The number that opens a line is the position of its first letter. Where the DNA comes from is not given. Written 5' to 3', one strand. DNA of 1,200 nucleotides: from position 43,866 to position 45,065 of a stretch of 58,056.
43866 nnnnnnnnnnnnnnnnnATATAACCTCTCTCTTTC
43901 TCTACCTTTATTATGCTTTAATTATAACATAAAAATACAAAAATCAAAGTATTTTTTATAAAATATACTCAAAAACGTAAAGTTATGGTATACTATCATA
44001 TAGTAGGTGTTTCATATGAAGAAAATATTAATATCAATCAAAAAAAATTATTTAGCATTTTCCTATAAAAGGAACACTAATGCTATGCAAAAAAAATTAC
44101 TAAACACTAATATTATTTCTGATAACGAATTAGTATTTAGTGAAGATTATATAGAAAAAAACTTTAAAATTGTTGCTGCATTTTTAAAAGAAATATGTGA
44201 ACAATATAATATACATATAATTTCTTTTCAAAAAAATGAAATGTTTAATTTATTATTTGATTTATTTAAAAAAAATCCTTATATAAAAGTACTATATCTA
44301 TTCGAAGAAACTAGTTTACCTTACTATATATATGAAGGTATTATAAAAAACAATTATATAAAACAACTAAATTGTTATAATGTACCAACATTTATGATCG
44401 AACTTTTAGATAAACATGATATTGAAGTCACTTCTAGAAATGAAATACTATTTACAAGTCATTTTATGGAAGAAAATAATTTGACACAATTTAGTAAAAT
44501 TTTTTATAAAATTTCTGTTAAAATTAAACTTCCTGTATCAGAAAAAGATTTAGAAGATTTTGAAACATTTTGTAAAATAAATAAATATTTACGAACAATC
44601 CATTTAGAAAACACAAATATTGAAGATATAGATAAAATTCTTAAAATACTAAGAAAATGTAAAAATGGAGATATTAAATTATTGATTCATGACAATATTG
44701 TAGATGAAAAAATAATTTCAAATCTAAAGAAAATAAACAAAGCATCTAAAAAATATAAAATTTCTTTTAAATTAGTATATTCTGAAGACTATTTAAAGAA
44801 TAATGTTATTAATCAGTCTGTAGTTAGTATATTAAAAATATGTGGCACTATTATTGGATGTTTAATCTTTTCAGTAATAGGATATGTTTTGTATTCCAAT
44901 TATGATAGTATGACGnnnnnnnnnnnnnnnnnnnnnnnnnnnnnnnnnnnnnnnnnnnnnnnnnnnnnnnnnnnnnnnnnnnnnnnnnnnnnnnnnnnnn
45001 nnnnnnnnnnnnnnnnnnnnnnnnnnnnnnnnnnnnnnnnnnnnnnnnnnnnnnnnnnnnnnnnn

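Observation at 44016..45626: Sortase B with a ~330-aa extra N-terminal region, mostly a ~270-aa cytoplasmic domain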

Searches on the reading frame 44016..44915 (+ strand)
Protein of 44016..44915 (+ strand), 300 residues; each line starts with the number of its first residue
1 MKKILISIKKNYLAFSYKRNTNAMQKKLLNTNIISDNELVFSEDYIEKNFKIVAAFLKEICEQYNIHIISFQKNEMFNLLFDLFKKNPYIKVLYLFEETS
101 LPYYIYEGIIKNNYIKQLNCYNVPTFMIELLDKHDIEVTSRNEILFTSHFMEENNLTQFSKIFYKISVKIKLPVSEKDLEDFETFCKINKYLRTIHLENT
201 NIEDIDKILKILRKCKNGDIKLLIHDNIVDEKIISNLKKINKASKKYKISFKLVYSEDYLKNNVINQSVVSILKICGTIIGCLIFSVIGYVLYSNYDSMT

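Call 7: find_homologous_proteins(query=window:44016-44840:+, max_evalue=0.001)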
Query window:44016-44840:+ (275 aa): 20 proteins with E <= 0.001 among 2776 candidates.
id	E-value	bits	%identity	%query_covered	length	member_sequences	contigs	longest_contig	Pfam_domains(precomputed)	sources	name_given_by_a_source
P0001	1.8e-62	230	50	100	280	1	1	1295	-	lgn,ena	-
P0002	5.0e-61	225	51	87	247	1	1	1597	-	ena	-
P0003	6.2e-60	221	46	96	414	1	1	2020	-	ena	-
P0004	1.5e-59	220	48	83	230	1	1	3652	-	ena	-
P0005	5.3e-59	218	48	96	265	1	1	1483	-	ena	-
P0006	2.2e-58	216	45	100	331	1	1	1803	-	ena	-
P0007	4.0e-54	202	43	97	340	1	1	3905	-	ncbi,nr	ncbi:MAG: hypothetical protein PHD03_04730, partial [Bacilli bacterium]|nr:hypothetical protein [Bac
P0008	2.4e-48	183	50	72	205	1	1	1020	-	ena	-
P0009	6.9e-48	182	47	74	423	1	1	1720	-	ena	-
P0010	8.2e-47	178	50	78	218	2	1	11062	-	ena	-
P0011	1.3e-45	174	50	77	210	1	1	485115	-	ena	-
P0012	2.0e-45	174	48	72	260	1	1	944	-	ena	-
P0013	1.3e-43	168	50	67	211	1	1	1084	-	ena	-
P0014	1.4e-40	158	37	100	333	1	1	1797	-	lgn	-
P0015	4.2e-39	153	38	100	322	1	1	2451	-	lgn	-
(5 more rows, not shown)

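Call 9: find_encoding_contigs(protein=P0011, flank=8000, max_places=3)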
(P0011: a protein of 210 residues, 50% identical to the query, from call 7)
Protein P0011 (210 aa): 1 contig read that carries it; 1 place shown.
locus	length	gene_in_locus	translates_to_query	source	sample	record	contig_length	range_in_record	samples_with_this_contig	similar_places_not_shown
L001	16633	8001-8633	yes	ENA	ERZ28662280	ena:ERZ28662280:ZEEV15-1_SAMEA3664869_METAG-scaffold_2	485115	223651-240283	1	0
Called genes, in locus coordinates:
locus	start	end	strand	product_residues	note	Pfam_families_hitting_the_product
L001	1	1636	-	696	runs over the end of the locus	PF02861:Clp_N, PF05621:TniB (weak), PF23569:NBD_SMAX1, PF00004:AAA, PF17871:AAA_lid_9, PF00004:AAA, PF07724:AAA_2, PF07728:AAA_5, +9 more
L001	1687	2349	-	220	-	-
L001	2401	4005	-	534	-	PF03606:DcuC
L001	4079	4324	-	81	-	-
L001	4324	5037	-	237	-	-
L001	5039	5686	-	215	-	-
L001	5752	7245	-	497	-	PF01336:tRNA_anti-codon, PF00152:tRNA-synt_2, PF01409:tRNA-synt_2d (faint)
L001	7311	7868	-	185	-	-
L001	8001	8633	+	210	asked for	-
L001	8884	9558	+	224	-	PF04203:Sortase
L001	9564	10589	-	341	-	-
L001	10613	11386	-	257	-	-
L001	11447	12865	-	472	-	-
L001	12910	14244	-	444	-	PF08245:Mur_ligase_M, PF02875:Mur_ligase_C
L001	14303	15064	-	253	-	PF11899:DUF3419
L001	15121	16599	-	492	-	PF09547:SpoIVA_ATPase, PF20438:SpoIVA_middle, PF20439:SpoIVA_C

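Call 20: predict_structure(alignment_id=A1)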
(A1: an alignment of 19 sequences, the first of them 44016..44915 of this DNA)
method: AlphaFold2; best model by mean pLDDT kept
length: 300 residues; sequences in the alignment: 19
mean_pLDDT: 84.3   pTM: 0.45
mean pLDDT of the five models: 84.3, 84.0, 83.7, 83.5, 82.7
residues with pLDDT >= 90: 109; 70-90: 157; 50-70: 24; < 50: 10
segments of 3 or more residues with pLDDT < 50: 28-33, 142-144
pLDDT, mean of each block of 10 residues (from residue 1): 84 85 53 66 88 91 92 86 90 85 86 91 81 89 63 78 85 92 88 93 93 88 89 88 88 84 71 84 92 86
secondary structure, 60 per line:
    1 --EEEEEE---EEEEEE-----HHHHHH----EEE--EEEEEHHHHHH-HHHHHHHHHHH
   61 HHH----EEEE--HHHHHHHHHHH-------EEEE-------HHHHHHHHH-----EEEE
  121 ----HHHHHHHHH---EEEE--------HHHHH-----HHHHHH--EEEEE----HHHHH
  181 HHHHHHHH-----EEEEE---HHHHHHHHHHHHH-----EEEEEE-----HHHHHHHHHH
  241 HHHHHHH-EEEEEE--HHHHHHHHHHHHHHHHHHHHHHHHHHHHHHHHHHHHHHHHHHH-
elements in order: E3-8 E12-17 H23-28 E33-35 E38-42 H43-48 H50-63 E68-71 H74-84 E92-95 H103-111 E117-120 H125-133 E137-140 H149-153 H159-164 E167-171 H176-188 E194-198 H202-214 E220-225 H231-247 E249-254 H257-299

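Call 22: search_protein_representatives(alignment_id=A1)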
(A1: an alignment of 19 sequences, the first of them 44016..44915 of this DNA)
Query: 19 sequences, 325 profile positions. Proteins with E-value up to 0.001 (for the whole library): 260; up to 1e-10: 197; up to 1e-30: 101. The best 150 are listed.
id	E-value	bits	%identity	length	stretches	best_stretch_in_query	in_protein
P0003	2.9e-125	434.1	-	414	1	1-324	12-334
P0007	4.2e-125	433.6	-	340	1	1-324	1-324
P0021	3.6e-115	400.9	-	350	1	1-324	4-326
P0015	2.9e-106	371.6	-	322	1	1-314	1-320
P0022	1.4e-100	352.9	-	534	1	1-324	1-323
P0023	4.0e-100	351.5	-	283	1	1-283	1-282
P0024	2.8e-98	345.4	-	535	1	1-320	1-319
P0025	1.2e-97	343.4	-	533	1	1-322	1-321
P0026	8.7e-97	340.5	-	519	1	1-311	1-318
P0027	3.3e-95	335.3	-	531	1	1-321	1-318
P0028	2.5e-92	325.8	-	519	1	1-323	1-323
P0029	3.6e-89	315.5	-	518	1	1-319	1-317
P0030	9.3e-89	314.1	-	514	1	1-322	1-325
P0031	2.8e-87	309.2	-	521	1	3-322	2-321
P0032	4.7e-86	305.2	-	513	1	1-314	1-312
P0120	1.3e-28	116.4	-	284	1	1-289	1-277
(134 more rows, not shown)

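Call 24: fold_search(model_id=the predicted structure, library=pdb)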
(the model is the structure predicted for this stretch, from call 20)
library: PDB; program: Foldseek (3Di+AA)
matches with E <= 10: 1440; with E <= 0.001: 2
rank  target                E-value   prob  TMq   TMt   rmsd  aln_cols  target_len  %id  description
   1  7zgu_A                5.3e-04  0.98  0.21  0.09  16.2       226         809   11  Human NLRP3-deltaPYD hexamer (released 2022-05-18)
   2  8k7m_B                6.4e-04  1.00  0.29  0.36  20.7       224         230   15  De novo design protein -T01 (released 2024-07-31)
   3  7pzc_B                1.4e-03  0.96  0.20  0.08  18.5       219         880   13  Cryo-EM structure of the NLRP3 decamer bound to the inhibitor CRID3 (released 2022-01-26)
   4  7pzc_A                1.4e-03  0.96  0.20  0.07  18.5       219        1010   13  Cryo-EM structure of the NLRP3 decamer bound to the inhibitor CRID3 (released 2022-01-26)
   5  7wbu                  1.5e-03  0.96  0.21  0.08  17.4       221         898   12  Cryo-EM structure of bovine NLRP9 (released 2022-04-06)
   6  5w8x                  1.9e-03  0.89  0.23  0.20  18.2       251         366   10  Lipid A Disaccharide Synthase (LpxB)-7 solubilizing mutations-Bound to UDP (released 2018-01-31)
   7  8k7m_A                2.0e-03  0.99  0.28  0.35  20.8       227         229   15  De novo design protein -T01 (released 2024-07-31)
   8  3ogl_B                2.7e-03  0.72  0.18  0.11  15.6       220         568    9  Structure of COI1-ASK1 in complex with JA-isoleucine and the JAZ1 degron (released 2010-10-13)
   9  4z79                  3.9e-03  0.84  0.15  0.25  19.5       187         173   12  Leiomodin-1 Actin-Binding Site 2 (ABS2) (released 2015-10-21)
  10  8fvu_A                3.9e-03  0.60  0.18  0.06  14.4       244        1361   14  Cryo-EM structure of human Needle/NAIP/NLRC4 (R288A) (released 2024-01-03)
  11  8f8t_T                4.2e-03  0.96  0.21  0.27  15.5       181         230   11  Cryo-EM structure of the Tropomodulin-capped pointed end of F-actin (released 2023-06-07)
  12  2rir_B                4.5e-03  0.75  0.20  0.20  13.0       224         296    8  Crystal structure of dipicolinate synthase, A chain, from Bacillus subtilis (released 2007-10-23)
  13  7b5l_T                4.7e-03  0.72  0.19  0.18  15.8       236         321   10  Ubiquitin ligation to F-box protein substrates by SCF-RBR E3-E3 super-assembly: NEDD8-CUL1-RBX1-SKP1-SKP2-CKSHS1-Cycli (released 2021-02-10)
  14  7uek                  6.0e-03  0.84  0.22  0.28  21.9       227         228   12  Crystal structure of a de novo designed ovoid TIM barrel OT3 (released 2023-01-18)
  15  3mwe_B                6.4e-03  0.84  0.21  0.20  15.6       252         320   11  Truncated Human ATP-Citrate Lyase with Tartrate Bound (released 2010-06-16)
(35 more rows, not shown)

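Call 30: find_homologous_proteins(query=A2, max_evalue=0.001)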
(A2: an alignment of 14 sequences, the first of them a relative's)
Query A2 (14 sequences) (284 aa, profile of the alignment): 14 proteins with E <= 0.001 among 8000 candidates.
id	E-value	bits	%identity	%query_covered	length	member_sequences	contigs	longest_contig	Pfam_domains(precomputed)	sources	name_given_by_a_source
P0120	8.8e-76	273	100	100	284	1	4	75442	-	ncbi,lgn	-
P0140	1.9e-75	272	23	84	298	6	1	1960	-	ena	-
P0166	6.1e-60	221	29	97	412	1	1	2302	-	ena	-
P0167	6.3e-59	217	27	68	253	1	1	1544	-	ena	-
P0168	1.1e-58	217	25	62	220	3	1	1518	-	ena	-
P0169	1.2e-58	216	29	96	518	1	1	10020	PF04203.19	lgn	-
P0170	6.8e-57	211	31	97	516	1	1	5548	PF04203.19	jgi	jgi:sortase B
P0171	2.2e-50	189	31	89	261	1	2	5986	-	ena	-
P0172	1.5e-49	187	31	89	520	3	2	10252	PF04203.19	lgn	-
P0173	8.5e-45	171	29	73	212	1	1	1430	-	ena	-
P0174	3.4e-41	159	27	64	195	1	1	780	-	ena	-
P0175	7.9e-37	145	23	37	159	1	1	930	-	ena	-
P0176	1.8e-35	140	26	57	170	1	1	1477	-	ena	-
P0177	3.3e-35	140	24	54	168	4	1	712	-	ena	-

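Call 31: find_encoding_contigs(protein=P0120, flank=8000, max_places=3)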
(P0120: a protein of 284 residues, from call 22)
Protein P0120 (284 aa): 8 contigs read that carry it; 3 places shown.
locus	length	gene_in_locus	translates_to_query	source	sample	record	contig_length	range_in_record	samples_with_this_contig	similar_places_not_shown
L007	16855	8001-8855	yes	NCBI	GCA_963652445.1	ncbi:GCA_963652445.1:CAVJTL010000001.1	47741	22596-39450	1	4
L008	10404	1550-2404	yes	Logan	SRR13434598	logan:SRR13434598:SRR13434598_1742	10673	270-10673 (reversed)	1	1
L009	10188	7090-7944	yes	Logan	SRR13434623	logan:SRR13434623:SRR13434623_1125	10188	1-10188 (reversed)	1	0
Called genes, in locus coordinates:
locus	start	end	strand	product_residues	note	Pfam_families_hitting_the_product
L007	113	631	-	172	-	PF01928:CYTH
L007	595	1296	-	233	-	-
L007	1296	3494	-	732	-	PF17854:FtsK_alpha, PF01580:FtsK_SpoIIIE, PF09397:FtsK_gamma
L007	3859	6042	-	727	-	PF03717:PBP_dimer, PF00905:Transpeptidase, PF03793:PASTA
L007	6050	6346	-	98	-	-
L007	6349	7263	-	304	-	PF01795:Methyltransf_5, PF05175:MTS (faint)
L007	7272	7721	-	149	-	PF02381:MraZ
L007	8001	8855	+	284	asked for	-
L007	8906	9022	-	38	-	-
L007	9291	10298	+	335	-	PF13145:Rotamase_2, PF13616:Rotamase_3, PF00639:Rotamase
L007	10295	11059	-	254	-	PF21982:RecX_HTH1 (faint), PF02631:RecX_HTH2 (weak), PF21981:RecX_HTH3 (faint)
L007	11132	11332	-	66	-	PF01192:RNA_pol_Rpb6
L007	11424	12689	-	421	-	PF02885:Glycos_trans_3N, PF00591:Glycos_transf_3, PF07831:PYNP_C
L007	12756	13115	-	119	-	PF12844:HTH_19, PF13560:HTH_31, PF01381:HTH_3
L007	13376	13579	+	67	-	PF12844:HTH_19, PF01381:HTH_3 (weak)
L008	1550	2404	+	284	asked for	-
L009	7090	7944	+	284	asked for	-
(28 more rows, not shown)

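Call 32: find_encoding_contigs(protein=P0171, flank=5000, max_places=2)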
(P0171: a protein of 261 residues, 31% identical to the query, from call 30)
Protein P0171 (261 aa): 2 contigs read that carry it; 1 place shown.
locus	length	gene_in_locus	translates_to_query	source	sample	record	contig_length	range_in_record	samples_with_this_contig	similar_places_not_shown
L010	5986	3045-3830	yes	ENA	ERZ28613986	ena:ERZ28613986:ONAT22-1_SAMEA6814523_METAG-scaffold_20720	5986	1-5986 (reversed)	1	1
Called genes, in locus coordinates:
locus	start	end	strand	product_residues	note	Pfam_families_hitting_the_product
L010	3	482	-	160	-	?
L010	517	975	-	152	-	-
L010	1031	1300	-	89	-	-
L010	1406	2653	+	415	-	PF00817:IMS, PF11798:IMS_HHH (weak), PF21999:IMS_HHH_1 (weak), PF11799:IMS_C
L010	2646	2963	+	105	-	PF08863:YolD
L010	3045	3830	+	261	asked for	-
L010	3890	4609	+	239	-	PF04203:Sortase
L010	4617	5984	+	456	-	?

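Call 35: search_solved_structures(query=A1, max_evalue=10)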
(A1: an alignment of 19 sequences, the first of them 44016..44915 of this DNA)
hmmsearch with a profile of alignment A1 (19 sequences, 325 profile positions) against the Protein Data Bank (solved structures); distinct sequences matched with E-value up to 10: 1.
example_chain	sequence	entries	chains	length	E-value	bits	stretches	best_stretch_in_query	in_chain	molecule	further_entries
3h8m_A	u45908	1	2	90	0.59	12.4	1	177-221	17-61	Ephrin type-A receptor 7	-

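Call 49: find_encoding_contigs(protein=P0169, flank=6000, max_places=2)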
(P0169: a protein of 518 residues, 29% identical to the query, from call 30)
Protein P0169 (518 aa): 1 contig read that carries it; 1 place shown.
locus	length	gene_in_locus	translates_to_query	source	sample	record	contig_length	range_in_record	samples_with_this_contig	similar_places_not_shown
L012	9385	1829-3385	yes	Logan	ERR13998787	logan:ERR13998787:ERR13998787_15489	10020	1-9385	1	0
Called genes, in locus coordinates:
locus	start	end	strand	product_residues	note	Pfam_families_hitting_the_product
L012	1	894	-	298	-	?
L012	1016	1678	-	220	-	-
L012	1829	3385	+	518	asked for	PF04203:Sortase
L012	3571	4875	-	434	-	PF13173:AAA_14, PF13635:DUF4143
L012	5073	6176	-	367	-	-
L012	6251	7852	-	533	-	-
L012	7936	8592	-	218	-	PF01832:Glucosaminidase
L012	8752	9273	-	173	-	PF07670:Gate (weak)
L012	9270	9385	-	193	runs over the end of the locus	PF07670:Gate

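Call 50: find_encoding_contigs(protein=P0172, flank=6000, max_places=2)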
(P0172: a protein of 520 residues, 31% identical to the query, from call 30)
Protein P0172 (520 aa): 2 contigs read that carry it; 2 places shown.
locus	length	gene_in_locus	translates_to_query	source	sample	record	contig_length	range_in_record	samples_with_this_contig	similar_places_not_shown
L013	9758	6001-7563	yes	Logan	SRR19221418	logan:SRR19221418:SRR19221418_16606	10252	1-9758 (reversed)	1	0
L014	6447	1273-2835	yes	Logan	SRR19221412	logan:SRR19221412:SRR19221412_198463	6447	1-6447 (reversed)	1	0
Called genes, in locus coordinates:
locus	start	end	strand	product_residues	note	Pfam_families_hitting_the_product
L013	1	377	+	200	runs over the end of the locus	PF00163:Ribosomal_S4, PF01479:S4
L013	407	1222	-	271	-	-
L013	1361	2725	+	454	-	PF01225:Mur_ligase, PF08245:Mur_ligase_M, PF02875:Mur_ligase_C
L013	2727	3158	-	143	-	PF02381:MraZ (faint)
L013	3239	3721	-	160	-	-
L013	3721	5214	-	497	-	PF01336:tRNA_anti-codon, PF00152:tRNA-synt_2, PF01409:tRNA-synt_2d (faint)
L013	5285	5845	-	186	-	-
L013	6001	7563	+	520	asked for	PF04203:Sortase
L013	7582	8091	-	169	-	-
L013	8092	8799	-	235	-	PF02568:ThiI (faint)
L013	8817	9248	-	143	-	-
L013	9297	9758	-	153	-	?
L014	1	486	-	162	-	?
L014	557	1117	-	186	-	-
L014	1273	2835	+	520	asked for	PF04203:Sortase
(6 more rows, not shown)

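Call 51: find_encoding_contigs(protein=P0170, flank=6000, max_places=2)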
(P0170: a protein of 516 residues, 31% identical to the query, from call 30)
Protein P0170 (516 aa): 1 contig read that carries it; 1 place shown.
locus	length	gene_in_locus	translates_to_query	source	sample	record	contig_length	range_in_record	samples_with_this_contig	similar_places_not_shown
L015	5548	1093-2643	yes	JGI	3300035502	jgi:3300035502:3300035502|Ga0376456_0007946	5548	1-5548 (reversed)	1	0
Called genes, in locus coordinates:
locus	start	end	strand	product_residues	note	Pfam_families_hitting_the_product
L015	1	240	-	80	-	?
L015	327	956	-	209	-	-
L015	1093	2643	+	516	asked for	PF04203:Sortase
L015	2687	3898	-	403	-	-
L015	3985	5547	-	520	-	?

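Call 66: search_protein_families(library=pfam, proteins=[P0120], max_evalue=0.1)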
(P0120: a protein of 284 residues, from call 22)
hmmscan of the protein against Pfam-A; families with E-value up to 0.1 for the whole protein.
P0120 (284 aa): 0 families

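Call 87: search_protein_families(library=padloc, proteins=[window:44016-44915:+, P0120], max_evalue=0.1)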
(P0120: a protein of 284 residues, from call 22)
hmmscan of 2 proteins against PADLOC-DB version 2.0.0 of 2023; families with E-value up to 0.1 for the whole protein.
window:44016-44915:+ (300 aa): 0 families

P0120 (284 aa): 0 families

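Call 88: search_protein_families(library=pfam, alignment_id=A1, max_evalue=1)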
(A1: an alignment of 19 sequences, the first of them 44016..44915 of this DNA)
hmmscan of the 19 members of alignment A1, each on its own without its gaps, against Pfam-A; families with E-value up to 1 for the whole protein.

A. member 1, window:44016-44915:+ (300 aa): 2 families
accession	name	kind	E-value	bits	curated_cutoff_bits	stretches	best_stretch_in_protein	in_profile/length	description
PF11313.14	DUF3116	-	0.053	14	25.9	1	119-155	20-55/84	Protein of unknown function (DUF3116)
PF00135.34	COesterase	-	0.16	11.3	27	1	5-155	309-449/515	Carboxylesterase family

B. families by the number of members that match (of 19 scanned): 15 families
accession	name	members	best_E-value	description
PF00410.24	Ribosomal_S8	4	0.0018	Ribosomal protein S8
PF23906.1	DUF7248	2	0.098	Family of unknown function (DUF7248)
PF04203.18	Sortase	1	1.1e-06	Sortase domain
PF05063.20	MT-A70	1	0.017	MT-A70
PF23972.1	DUF7298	1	0.046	Domain of unknown function (DUF7298)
PF11313.14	DUF3116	1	0.053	Protein of unknown function (DUF3116)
PF00294.29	PfkB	1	0.073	pfkB family carbohydrate kinase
PF24295.1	DUF7480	1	0.14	Domain of unknown function (DUF7480)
PF20958.2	GxGYxYP_N_3rd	1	0.14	GxGYxYP third domain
PF11670.13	MSP1a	1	0.15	Major surface protein 1a (MSP1a)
PF00135.34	COesterase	1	0.16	Carboxylesterase family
PF13226.11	DUF4034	1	0.19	Domain of unknown function (DUF4034)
PF02410.21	RsfS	1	0.23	Ribosomal silencing factor during starvation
PF01944.22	SpoIIM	1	0.24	Stage II sporulation protein M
PF09402.16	MSC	1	0.36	Man1-Src1p-C-terminal domain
